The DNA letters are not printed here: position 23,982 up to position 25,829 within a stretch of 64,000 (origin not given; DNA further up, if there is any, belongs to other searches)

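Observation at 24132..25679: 5'-3' exonuclease (FEN) fused to a family-4-type UDG domain carrying a GRNPG active-site variant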

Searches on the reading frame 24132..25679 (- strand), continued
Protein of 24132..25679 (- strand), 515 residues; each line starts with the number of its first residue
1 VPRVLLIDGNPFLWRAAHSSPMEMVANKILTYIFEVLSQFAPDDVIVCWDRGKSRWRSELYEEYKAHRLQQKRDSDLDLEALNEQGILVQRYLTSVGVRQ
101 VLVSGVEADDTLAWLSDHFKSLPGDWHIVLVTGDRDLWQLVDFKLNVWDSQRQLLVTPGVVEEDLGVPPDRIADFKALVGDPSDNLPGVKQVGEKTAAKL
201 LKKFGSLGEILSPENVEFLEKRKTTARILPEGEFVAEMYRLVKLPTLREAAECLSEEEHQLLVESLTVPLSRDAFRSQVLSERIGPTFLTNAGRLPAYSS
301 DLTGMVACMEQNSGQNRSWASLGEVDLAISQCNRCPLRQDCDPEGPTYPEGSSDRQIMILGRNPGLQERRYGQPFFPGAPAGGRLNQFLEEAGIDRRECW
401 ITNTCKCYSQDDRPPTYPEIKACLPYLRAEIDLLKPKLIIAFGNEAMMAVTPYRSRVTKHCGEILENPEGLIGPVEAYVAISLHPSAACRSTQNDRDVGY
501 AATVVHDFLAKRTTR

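Call 12: search_dna_similar(query=window:24132-25679:-, collection=phages, mode=protein, max_rows=40)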
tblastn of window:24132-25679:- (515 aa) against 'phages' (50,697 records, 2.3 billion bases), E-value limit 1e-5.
Records with a match: 1152; places in all: 1164; records where one place covers at least 80% of the query: 0.
Best place of each record, by identity: <60% 1152.
By first word of the organism name: Vibrio 362; Salmonella 274; Escherichia 135; Klebsiella 87; Erwinia 50; Bacteriophage 41; Bacillus 38; Pseudomonas 21; Phage 15; Rhizobium 10; and 40 more.
By host as written in the record: - 387; Erwinia amylovora 44; Escherichia coli 43; Salmonella enterica subsp. enterica serovar Enteritidis PT1 39; Vibrio harveyi BAA-1116 36; Klebsiella pneumoniae 26; Salmonella sp. 25; Salmonella enterica 22; and 233 more.
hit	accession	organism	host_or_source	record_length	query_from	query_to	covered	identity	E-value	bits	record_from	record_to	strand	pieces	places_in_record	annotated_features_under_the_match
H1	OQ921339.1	Bacillus phage SPO1L4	Bacillus subtilis BEST7003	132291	5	280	54%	32.9%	4e-21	127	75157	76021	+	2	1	hypothetical protein (x2)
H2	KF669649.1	Bacillus phage CampHawk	Bacillus subtilis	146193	5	280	54%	32.7%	2e-27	122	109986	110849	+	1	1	5'-3' exonuclease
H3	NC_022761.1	Bacillus phage CampHawk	Bacillus subtilis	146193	5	280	54%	32.7%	2e-27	122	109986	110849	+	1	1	5'-3' exonuclease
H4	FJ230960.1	Bacillus phage SPO1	Bacillus subtilis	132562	5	280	54%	32.7%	1e-26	120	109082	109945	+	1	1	32.85: gp32.85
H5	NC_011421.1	Bacillus phage SPO1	Bacillus subtilis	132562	5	280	54%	32.7%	1e-26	120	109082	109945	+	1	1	32.85: gp32.85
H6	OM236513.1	Bacillus phage SP82G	Bacillus subtilis BEST7003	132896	5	280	54%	32.7%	1e-26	120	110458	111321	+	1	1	DNA polymerase I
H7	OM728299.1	Bacillus phage vB_BsuM-Goe19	Bacillus subtilis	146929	5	280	54%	32.7%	2e-26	120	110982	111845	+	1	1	xni: flap endonuclease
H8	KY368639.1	Bacillus phage vB_BsuM-Goe2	Bacillus subtilis Goe2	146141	5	280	54%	32.3%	1e-25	117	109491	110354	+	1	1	5'-3' exonuclease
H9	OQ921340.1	Bacillus phage SPO1L5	Bacillus subtilis BEST7003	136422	5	280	54%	31.7%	3e-25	116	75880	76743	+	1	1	hypothetical protein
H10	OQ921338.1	Bacillus phage SPO1L3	Bacillus subtilis BEST7003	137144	5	280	54%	31.3%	2e-25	117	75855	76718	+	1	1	hypothetical protein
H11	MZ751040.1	Bacillus phage phi18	Bacillus subtilis subsp. subtilis str. ...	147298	5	280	54%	31.3%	2e-25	117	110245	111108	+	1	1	putative 5'-3' exonuclease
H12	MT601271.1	Bacillus phage vB_BsuM-Goe10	Bacillus subtilis Delta6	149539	5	280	54%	31.3%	2e-25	117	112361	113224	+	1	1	putative 5'-3' exonuclease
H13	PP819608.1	Bacillus phage Adastra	Bacillus subtilis CU 1065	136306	5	280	54%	31.0%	4e-24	112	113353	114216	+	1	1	exonuclease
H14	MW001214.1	Bacillus phage SP8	Bacillus subtilis Marburg strain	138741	5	280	54%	31.0%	4e-24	112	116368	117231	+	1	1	ribonuclease H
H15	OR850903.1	Salmonella phage S.Kent 1-2-1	Salmonella enterica subsp. enterica ...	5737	4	253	49%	33.0%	2e-27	123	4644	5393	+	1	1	record has no annotation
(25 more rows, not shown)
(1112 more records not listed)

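Call 29: list_cluster_members(proteins=[P0018, P0033, P0035, P0038, P0044, P0081, P0001])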
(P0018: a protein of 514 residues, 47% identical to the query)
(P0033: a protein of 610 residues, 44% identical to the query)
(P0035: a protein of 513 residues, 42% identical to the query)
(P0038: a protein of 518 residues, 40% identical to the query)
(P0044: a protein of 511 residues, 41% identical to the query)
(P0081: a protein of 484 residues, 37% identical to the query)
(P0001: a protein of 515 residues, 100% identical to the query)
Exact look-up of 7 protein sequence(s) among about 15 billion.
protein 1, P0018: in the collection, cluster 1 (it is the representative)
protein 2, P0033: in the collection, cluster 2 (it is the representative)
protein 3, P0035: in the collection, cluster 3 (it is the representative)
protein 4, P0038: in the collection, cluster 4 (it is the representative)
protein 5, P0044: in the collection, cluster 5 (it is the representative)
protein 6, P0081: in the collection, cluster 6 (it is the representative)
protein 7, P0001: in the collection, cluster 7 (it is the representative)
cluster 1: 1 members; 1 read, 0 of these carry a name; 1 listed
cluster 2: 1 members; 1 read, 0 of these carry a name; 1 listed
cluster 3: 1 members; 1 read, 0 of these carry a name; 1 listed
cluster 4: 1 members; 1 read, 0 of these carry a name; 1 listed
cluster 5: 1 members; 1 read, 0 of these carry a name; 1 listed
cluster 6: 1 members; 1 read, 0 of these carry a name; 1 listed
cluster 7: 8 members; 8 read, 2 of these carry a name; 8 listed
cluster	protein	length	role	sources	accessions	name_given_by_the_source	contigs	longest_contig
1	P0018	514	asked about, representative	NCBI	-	-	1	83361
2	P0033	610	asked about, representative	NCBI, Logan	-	-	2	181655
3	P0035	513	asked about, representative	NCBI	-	-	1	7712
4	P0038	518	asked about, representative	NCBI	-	-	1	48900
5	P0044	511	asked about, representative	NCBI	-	-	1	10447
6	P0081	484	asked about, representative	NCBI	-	-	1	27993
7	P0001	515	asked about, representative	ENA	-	-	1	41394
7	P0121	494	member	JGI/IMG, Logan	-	uracil-DNA glycosylase family 4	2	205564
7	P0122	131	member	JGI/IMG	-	DNA polymerase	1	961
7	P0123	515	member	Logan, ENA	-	-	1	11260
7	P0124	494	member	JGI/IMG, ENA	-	-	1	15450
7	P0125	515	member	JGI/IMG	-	-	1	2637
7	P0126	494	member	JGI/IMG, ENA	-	-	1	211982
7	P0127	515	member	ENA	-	-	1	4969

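Call 30: find_encoding_contigs(protein=P0033, flank=10000, max_places=2)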
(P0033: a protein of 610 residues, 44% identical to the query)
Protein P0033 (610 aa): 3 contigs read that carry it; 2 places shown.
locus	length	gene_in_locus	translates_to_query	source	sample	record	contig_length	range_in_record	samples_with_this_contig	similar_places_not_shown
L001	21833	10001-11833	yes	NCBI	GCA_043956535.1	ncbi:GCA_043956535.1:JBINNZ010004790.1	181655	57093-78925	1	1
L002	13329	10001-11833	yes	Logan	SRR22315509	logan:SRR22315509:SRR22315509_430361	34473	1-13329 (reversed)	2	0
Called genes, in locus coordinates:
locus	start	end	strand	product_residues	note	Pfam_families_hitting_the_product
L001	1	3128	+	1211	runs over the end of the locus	-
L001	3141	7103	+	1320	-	-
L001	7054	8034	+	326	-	-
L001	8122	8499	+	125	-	-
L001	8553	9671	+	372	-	-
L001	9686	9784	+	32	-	-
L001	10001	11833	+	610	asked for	PF02739:5_3_exonuc_N, PF01367:5_3_exonuc, PF03167:UDG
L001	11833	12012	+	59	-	-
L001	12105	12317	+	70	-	-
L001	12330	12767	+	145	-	-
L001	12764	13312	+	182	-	PF12637:TSCPD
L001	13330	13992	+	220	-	-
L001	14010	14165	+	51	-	-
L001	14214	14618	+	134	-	-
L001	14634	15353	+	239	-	-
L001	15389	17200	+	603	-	PF00176:SNF2-rel_dom, PF00271:Helicase_C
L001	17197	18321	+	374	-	-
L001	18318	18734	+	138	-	-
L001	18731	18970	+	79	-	-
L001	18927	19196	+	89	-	-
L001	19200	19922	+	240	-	-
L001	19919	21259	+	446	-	PF03796:DnaB_C (weak)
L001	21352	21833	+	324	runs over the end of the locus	PF01807:Zn_ribbon_DnaG (weak)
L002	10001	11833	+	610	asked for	PF02739:5_3_exonuc_N, PF01367:5_3_exonuc, PF03167:UDG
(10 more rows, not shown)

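Call 31: find_encoding_contigs(protein=P0085, flank=10000, max_places=2)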
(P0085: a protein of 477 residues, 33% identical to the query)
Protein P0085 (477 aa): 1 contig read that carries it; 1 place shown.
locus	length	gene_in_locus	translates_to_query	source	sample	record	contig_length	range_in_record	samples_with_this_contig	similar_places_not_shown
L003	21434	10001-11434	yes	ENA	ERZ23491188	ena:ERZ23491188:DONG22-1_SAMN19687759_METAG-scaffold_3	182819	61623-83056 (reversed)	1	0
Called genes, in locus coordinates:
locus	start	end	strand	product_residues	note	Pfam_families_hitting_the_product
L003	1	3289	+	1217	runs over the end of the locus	-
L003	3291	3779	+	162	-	-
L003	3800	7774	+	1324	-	-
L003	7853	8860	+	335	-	-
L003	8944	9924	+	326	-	-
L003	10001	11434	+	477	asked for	PF02739:5_3_exonuc_N, PF01367:5_3_exonuc, PF03167:UDG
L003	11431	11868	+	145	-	PF11753:DUF3310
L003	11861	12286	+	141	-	-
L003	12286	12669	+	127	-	-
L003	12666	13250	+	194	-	-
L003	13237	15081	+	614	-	PF00176:SNF2-rel_dom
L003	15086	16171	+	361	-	-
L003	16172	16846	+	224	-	-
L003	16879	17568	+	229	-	-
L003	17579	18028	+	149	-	PF24963:DUF7768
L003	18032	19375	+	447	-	PF03796:DnaB_C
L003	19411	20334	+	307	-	PF01807:Zn_ribbon_DnaG (weak)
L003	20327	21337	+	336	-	-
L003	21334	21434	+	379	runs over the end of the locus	-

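Call 32: find_encoding_contigs(protein=P0091, flank=10000, max_places=2)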
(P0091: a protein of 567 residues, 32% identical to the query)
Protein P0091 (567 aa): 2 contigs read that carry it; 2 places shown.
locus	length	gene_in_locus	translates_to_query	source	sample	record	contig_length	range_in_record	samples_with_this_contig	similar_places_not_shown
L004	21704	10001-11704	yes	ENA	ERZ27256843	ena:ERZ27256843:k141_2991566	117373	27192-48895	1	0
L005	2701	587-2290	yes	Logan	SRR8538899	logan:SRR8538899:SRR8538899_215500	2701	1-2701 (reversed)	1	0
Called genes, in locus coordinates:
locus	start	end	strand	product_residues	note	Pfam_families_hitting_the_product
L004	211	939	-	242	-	-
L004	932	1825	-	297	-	-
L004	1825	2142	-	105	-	-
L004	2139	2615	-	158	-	-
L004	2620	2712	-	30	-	-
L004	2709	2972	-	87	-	-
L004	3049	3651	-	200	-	-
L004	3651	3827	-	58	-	-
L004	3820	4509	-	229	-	-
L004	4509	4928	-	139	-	-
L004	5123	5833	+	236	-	-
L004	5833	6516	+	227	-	PF00158:Sigma54_activat (faint), PF01078:Mg_chelatase, PF13191:AAA_16 (faint), PF13401:AAA_22 (weak), PF07728:AAA_5 (faint), PF01078:Mg_chelatase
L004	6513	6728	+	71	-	-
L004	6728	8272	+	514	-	-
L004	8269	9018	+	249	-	-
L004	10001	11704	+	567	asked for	PF02739:5_3_exonuc_N, PF01367:5_3_exonuc, PF03167:UDG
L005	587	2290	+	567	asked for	PF02739:5_3_exonuc_N, PF01367:5_3_exonuc, PF03167:UDG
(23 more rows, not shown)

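Call 33: predict_structure(alignment_id=A1)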
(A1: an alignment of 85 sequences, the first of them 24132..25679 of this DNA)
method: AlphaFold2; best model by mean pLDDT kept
length: 515 residues; sequences in the alignment: 85
mean_pLDDT: 95.7   pTM: 0.93
mean pLDDT of the five models: 95.7, 95.6, 95.5, 95.1, 95.0
residues with pLDDT >= 90: 479; 70-90: 33; 50-70: 2; < 50: 1
segments of 3 or more residues with pLDDT < 50: none
pLDDT, mean of each block of 10 residues (from residue 1): 96 96 97 96 97 96 93 92 97 96 98 98 95 97 98 97 98 98 96 98 98 96 97 97 97 96 96 94 85 86 93 80 97 94 95 97 96 96 98 98 98 97 97 98 98 96 98 98 97 97 98 81
secondary structure, 60 per line:
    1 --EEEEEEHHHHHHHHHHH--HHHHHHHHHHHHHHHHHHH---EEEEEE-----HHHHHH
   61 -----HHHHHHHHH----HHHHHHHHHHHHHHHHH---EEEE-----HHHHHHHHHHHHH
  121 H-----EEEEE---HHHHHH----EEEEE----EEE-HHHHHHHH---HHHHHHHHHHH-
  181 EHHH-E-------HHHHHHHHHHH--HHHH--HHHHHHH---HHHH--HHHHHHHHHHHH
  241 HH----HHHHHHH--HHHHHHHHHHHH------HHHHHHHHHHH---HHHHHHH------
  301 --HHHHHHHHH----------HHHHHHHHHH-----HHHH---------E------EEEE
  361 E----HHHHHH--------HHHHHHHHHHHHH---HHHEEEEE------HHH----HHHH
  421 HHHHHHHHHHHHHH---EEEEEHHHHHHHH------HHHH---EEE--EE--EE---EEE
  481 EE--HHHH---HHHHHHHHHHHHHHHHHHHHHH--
elements in order: E3-8 H9-19 H22-40 E44-49 H55-60 H66-74 H79-95 E99-102 H108-121 E127-131 H135-140 E145-149 E154-156 H158-165 H169-179 H194-204 H207-210 H213-219 H223-226 H229-242 H247-253 H256-267 H274-284 H288-294 H303-311 H322-331 H337-340 E357-361 H366-371 H380-392 E399-403 H417-434 E438-442 H443-450 H457-460 E464-466 E478-482 H485-488 H492-513

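Call 36: fold_search(model_id=the predicted structure, library=pdb)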
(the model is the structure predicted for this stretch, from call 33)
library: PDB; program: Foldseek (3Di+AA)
matches with E <= 10: 620; with E <= 0.001: 106
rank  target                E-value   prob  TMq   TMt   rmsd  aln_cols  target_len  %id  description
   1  6c36                  1.8e-15  1.00  0.43  0.68   8.2       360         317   25  Mycobacterium smegmatis flap endonuclease mutant D208N (released 2018-03-28)
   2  6c34                  5.0e-15  1.00  0.44  0.70   7.5       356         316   25  Mycobacterium smegmatis DNA flap endonuclease mutant D125N (released 2018-03-28)
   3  6c33                  6.1e-15  1.00  0.43  0.68   8.2       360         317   25  Mycobacterium smegmatis DNA flap endonuclease (released 2018-03-28)
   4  9l56_B                1.2e-14  1.00  0.44  0.71   9.0       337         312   18  Plastid-localized exonuclease 1 (released 2025-07-16)
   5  6c35                  1.2e-14  1.00  0.43  0.68   8.1       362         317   24  Mycobacterium smegmatis flap endonuclease mutant D148N (released 2018-03-28)
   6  9l56_A                1.3e-14  1.00  0.44  0.70   9.0       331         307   18  Plastid-localized exonuclease 1 (released 2025-07-16)
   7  9l55_A                1.5e-14  1.00  0.45  0.76   8.9       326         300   19  Plastid Localized Exonuclease 1 (D249A) complexed with DNA (released 2025-07-16)
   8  9l55_B                1.9e-14  1.00  0.45  0.73  10.0       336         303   17  Plastid Localized Exonuclease 1 (D249A) complexed with DNA (released 2025-07-16)
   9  5hnk_A                1.7e-13  1.00  0.44  0.80   6.3       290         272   21  Crystal structure of T5Fen in complex intact substrate and metal ions. (released 2016-06-01)
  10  8iim                  2.2e-13  1.00  0.32  0.76   3.4       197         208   29  H109K mutant of uracil DNA glycosylase X (released 2023-06-21)
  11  6ail                  4.4e-13  1.00  0.32  0.77   3.1       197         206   29  CRYSTAL STRUCTURE AT 1.3 ANGSTROMS RESOLUTION OF A NOVEL UDG, UdgX, FROM Mycobacterium smegmatis (released 2019-05-29)
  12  3zdb_A                4.6e-13  1.00  0.41  0.84   2.6       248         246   22  Structure of E. coli ExoIX in complex with the palindromic 5ov4 DNA oligonucleotide, di-magnesium and potassium (released 2013-07-10)
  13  8iin                  4.8e-13  1.00  0.32  0.76   4.0       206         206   27  Complex form of MsmUdgX H109K mutant and uracil- obtained from uracil DNA (ttUtt) post its cleavage by MsmUdgX H109K (released 2023-06-21)
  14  5hp4_A                5.1e-13  1.00  0.41  0.75   9.1       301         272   21  Crystal structure bacteriohage T5 D15 flap endonuclease (D155K) pseudo-enzyme-product complex with DNA and metal ions (released 2016-06-01)
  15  8iil                  5.9e-13  1.00  0.33  0.77   3.7       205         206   27  Complex form of MsmUdgX H109G mutant and uracil- obtained from uracil DNA (ttUtt) post its cleavage by MsmUdgX H109G (released 2023-06-21)
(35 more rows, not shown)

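Call 78: find_related_loci(query=A1, collection=genome_contigs, flank=10000)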
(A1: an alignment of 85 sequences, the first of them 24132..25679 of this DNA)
Query A1 (515 aa) in genome_contigs; peptide patterns used: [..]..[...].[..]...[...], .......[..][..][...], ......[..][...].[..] (x = any residue, [..] = any of these).
600 stretches matched a pattern (row limit reached: there are more); 594 encode a relative of the query (tblastn E <= 1e-3); the best 80 are kept; 80 distinct loci.
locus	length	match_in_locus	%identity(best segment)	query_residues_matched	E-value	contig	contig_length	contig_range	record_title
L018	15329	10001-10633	36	1-212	9e-36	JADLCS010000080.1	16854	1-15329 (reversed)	MAG: Gammaproteobacteria bacterium isolate SJ243 c_000001204956, whole genome shotgun sequence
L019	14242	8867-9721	34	2-286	2e-34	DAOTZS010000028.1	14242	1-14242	MAG TPA_asm: Anaerolineae bacterium isolate H6_552 k131_591381, whole genome shotgun sequence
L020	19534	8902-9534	40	2-207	2e-34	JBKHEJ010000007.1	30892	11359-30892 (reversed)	MAG: Nitriliruptoraceae bacterium isolate D1M05_12 NODE_720_length_30892_cov_8.547621, whole genome shotgun sequence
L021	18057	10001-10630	36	4-212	1e-33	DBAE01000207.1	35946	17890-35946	MAG TPA_asm: Bacteriovoracaceae bacterium UBA1018 UBA1018_contig_183222, whole genome shotgun sequence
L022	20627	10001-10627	34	3-212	6e-33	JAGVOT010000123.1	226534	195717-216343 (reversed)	MAG: Nitrospirae bacterium isolate DeMMO3_8 c_000000054568, whole genome shotgun sequence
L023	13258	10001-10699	34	1-230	8e-33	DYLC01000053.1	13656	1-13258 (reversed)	MAG TPA_asm: Desulfobulbus propionicus isolate SulCav_AS07-7_46_38 SulCav_AS07_7_4465_length_13656_cov_22_166679, whole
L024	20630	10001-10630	36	1-207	1e-32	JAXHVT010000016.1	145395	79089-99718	MAG: Actinomycetota bacterium isolate MAG84_tar_biofilm MAG84_16, whole genome shotgun sequence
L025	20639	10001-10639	37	4-211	2e-32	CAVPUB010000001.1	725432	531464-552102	MAG: uncultured Actinomycetota bacterium isolate MFD10113.bin.1.27 genome assembly, contig: contig_12644, whole genome s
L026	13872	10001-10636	34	3-211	3e-32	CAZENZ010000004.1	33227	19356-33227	MAG TPA_asm: uncultured Gammaproteobacteria bacterium isolate SRP135725_co3_191 genome assembly, contig: NODE_959_length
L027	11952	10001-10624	35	4-212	8e-32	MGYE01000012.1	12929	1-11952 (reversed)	MAG: Gammaproteobacteria bacterium RIFCSPHIGHO2_12_FULL_42_10 rifcsphigho2_12_scaffold_12345, whole genome shotgun seque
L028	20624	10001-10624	35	4-212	9e-32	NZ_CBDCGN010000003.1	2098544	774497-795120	MAG: Panacagrimonas sp. isolate 3b64437c-ac86-4a82-997b-2364ac0c834f contig_3, whole genome shotgun sequence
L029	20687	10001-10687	37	1-223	1e-31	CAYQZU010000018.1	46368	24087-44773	MAG TPA_asm: uncultured Solirubrobacteraceae bacterium isolate binchicken_co54_131 genome assembly, contig: NODE_1293_le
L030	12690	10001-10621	36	3-211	7e-32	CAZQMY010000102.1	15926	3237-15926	MAG TPA_asm: uncultured Spirochaetaceae bacterium isolate SRP128890_co1_63 genome assembly, contig: NODE_5688_length_159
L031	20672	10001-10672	35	2-222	1e-31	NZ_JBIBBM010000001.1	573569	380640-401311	Streptomyces sp. NPDC012888 NPDC012888_197_B8.ctg-0001, whole genome shotgun sequence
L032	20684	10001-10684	35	1-227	2e-31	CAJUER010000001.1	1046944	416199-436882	MAG TPA_asm: uncultured Christensenella sp. isolate MGBC128313 genome assembly, contig: MGBC128313.1, whole genome shotg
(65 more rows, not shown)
